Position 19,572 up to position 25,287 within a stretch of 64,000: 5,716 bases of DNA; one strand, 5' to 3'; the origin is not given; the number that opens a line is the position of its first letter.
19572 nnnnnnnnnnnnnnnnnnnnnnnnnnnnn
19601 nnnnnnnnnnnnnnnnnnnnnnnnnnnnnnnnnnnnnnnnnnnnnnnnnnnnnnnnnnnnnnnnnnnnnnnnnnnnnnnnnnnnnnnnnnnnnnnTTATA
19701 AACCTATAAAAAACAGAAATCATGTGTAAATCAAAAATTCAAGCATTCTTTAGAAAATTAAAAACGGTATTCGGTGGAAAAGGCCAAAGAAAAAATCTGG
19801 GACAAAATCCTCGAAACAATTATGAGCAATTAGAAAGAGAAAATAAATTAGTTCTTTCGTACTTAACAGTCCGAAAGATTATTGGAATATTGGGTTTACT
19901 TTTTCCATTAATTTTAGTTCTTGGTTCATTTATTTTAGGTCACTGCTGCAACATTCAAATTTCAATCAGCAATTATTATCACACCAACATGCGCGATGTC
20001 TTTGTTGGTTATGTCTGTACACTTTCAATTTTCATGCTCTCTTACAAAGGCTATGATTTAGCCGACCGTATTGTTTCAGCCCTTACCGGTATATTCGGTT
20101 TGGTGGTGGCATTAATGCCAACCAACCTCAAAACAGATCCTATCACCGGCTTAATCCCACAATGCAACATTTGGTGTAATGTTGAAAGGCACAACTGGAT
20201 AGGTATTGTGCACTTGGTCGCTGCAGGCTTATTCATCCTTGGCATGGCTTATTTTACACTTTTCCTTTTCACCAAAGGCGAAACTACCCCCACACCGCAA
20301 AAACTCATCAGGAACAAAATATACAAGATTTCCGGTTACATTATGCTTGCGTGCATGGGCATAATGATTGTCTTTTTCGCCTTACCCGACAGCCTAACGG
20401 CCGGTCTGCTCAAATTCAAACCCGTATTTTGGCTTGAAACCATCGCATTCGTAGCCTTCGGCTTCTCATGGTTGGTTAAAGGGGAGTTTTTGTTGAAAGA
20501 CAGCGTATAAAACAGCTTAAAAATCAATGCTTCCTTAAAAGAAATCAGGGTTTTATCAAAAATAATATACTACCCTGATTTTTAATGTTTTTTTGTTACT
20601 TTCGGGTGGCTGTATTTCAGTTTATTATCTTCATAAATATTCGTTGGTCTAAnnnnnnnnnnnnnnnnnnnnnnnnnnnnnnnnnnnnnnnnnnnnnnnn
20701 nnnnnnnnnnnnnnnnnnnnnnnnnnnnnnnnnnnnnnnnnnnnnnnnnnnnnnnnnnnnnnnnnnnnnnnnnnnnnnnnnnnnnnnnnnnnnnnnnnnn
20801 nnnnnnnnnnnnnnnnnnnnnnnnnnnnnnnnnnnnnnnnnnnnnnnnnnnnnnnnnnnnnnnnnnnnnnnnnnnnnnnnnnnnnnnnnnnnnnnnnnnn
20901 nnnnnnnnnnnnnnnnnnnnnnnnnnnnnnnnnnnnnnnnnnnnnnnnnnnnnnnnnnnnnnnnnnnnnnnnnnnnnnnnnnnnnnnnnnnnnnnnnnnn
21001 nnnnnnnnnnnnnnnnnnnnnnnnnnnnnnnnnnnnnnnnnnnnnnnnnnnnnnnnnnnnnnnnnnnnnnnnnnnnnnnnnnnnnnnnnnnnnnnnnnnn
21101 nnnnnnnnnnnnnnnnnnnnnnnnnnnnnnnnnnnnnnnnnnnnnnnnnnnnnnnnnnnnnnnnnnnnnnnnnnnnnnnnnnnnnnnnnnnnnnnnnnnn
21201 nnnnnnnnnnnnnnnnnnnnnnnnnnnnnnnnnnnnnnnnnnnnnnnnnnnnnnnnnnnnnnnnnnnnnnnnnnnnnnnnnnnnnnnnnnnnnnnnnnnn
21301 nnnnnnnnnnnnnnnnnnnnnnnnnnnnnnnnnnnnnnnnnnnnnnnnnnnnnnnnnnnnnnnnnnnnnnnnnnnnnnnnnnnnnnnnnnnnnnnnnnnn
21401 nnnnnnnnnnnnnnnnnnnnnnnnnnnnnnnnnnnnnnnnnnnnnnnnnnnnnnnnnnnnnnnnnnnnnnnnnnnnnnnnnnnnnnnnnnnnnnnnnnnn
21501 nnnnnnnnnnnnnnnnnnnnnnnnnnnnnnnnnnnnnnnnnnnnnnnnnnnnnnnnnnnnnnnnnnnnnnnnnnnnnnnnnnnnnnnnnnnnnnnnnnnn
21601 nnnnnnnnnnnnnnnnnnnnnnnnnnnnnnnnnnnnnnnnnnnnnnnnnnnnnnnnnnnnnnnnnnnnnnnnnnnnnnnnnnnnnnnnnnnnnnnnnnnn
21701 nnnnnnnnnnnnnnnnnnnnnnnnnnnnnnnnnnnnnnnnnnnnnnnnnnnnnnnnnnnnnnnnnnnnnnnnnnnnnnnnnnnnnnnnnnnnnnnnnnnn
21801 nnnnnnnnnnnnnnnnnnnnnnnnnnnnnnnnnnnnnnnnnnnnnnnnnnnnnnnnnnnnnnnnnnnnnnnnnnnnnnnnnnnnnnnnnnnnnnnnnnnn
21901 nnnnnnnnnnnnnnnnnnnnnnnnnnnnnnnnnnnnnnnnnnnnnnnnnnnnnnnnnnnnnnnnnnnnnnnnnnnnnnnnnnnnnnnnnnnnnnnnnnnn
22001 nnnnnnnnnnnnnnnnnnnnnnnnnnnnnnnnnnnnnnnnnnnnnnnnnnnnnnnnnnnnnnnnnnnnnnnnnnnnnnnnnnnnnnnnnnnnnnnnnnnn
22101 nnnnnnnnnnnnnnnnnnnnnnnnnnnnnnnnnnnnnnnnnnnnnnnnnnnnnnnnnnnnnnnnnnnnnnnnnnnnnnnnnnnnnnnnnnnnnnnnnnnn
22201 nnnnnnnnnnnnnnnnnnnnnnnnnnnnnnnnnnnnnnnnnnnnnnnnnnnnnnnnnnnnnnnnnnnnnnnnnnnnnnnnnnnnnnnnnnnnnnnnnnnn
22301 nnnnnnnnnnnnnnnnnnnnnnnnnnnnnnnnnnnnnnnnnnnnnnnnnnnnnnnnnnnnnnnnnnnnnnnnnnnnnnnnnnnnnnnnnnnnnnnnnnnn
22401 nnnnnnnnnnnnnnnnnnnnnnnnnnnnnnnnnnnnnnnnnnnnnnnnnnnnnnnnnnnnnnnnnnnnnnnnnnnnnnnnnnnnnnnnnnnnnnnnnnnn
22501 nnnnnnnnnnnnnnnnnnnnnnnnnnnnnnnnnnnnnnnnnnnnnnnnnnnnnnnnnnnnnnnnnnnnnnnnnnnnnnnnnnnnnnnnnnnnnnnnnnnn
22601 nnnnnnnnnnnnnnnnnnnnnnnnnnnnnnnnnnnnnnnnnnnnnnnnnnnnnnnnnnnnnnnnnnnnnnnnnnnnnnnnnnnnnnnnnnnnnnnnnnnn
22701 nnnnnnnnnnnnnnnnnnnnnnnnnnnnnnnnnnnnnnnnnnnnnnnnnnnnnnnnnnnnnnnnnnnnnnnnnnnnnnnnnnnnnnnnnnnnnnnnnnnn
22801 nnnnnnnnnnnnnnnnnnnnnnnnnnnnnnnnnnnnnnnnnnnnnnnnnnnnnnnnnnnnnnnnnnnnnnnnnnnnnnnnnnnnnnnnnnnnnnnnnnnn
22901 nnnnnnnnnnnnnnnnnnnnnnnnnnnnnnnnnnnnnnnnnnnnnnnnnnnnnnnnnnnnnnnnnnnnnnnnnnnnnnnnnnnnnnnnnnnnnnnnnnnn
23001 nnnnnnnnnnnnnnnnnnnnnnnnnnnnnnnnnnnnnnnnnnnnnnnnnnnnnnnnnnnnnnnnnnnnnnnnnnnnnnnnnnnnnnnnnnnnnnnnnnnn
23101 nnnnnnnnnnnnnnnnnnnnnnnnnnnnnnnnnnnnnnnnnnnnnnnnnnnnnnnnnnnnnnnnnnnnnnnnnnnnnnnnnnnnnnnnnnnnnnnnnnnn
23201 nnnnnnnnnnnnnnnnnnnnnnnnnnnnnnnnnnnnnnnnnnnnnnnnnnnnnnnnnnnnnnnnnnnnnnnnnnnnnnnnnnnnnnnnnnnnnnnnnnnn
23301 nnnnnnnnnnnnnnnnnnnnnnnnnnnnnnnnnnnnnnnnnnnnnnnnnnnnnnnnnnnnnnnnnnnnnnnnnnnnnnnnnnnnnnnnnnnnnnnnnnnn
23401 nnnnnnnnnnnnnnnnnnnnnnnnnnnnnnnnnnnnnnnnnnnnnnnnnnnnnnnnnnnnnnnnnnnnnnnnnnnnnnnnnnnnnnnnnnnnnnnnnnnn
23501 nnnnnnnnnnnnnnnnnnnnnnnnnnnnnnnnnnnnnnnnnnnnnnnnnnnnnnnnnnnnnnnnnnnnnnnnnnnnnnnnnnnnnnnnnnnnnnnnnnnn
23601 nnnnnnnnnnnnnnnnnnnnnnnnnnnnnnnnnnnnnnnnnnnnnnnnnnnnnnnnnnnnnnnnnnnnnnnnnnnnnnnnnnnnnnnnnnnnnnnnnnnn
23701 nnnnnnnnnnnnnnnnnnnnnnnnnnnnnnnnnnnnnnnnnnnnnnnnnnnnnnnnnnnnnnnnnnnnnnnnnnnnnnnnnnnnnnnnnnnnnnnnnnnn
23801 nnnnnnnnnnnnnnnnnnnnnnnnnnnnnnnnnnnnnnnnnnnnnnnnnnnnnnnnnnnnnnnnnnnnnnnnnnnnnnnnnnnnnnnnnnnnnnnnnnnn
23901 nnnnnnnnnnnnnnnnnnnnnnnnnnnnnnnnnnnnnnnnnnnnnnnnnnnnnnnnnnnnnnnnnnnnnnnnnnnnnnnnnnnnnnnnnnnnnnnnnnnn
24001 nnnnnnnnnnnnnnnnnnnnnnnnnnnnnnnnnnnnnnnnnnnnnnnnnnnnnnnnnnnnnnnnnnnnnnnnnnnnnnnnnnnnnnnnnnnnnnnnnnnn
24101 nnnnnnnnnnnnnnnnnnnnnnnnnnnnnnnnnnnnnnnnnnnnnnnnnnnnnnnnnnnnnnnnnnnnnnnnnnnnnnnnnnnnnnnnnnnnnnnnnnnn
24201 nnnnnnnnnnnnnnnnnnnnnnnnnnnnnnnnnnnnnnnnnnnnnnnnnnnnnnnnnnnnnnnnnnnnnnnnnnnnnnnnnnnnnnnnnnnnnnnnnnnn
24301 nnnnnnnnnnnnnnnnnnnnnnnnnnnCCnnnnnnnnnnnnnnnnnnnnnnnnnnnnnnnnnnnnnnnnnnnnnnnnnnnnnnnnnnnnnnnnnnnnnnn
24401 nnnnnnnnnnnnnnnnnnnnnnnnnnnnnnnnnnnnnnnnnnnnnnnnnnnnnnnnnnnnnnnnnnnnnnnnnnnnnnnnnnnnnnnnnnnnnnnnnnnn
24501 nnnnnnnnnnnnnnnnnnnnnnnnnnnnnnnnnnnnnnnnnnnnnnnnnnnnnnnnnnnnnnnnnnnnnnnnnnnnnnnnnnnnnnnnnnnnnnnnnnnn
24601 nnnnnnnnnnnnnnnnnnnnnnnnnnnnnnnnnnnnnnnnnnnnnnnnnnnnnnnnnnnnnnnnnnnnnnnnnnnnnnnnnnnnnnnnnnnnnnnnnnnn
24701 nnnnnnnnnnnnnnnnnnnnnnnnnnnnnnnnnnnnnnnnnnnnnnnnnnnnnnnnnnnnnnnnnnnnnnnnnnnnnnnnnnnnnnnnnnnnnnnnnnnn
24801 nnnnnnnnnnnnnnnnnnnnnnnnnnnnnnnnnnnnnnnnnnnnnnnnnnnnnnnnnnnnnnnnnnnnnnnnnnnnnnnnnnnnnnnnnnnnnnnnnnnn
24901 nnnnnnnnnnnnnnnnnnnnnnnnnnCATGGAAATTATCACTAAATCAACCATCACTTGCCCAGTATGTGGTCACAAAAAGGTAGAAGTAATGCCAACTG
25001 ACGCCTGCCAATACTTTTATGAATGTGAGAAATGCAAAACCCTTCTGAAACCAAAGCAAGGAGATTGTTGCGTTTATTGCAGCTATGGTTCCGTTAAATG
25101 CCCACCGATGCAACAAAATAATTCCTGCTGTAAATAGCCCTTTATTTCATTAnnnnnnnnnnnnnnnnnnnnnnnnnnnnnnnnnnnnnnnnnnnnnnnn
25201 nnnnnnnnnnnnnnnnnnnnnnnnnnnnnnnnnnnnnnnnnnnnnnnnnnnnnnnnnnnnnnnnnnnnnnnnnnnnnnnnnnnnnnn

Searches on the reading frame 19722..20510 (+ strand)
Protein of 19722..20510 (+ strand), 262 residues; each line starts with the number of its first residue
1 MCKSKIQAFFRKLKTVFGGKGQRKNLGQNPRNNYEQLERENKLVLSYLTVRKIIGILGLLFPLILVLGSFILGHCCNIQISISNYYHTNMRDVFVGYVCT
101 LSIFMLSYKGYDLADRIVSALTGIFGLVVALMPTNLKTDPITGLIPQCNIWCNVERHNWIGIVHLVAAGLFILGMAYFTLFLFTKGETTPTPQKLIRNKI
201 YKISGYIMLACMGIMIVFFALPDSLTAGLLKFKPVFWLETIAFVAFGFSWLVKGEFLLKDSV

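Call 8: search_protein_families(library=pfam, max_evalue=0.001, proteins=[window:19722-20510:+])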
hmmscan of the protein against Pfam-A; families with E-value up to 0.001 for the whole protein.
window:19722-20510:+ (262 aa): 0 families

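Call 10: search_protein_families(library=ncbifam, max_evalue=0.1, proteins=[window:19722-20510:+])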
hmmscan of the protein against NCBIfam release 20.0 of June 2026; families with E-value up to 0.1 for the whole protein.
window:19722-20510:+ (262 aa): 1 family
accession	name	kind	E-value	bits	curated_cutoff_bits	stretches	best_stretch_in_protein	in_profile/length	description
TIGR01297.1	CDF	superfamily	0.023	14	82.35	1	53-124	111-181/285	cation diffusion facilitator family transporter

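Call 40: search_protein_families(library=padloc, max_evalue=0.01, proteins=[window:19722-20510:+])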
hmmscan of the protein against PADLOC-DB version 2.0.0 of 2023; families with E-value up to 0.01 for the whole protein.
window:19722-20510:+ (262 aa): 0 families

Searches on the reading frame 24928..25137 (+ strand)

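Call 9: search_protein_families(library=pfam, max_evalue=0.001, proteins=[window:24928-25137:+])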
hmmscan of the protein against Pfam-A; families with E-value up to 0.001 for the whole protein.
window:24928-25137:+ (69 aa): 0 families

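Call 10: search_protein_families(library=ncbifam, max_evalue=0.1, proteins=[window:24928-25137:+])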
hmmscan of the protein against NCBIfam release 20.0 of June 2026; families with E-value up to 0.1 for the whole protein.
window:24928-25137:+ (69 aa): 1 family
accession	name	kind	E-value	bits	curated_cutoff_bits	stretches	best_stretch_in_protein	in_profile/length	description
NF041374.1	GDCCVxC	domain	2.3e-31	107.8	40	1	7-64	1-58/58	GDCCVxC domain-containing (seleno)protein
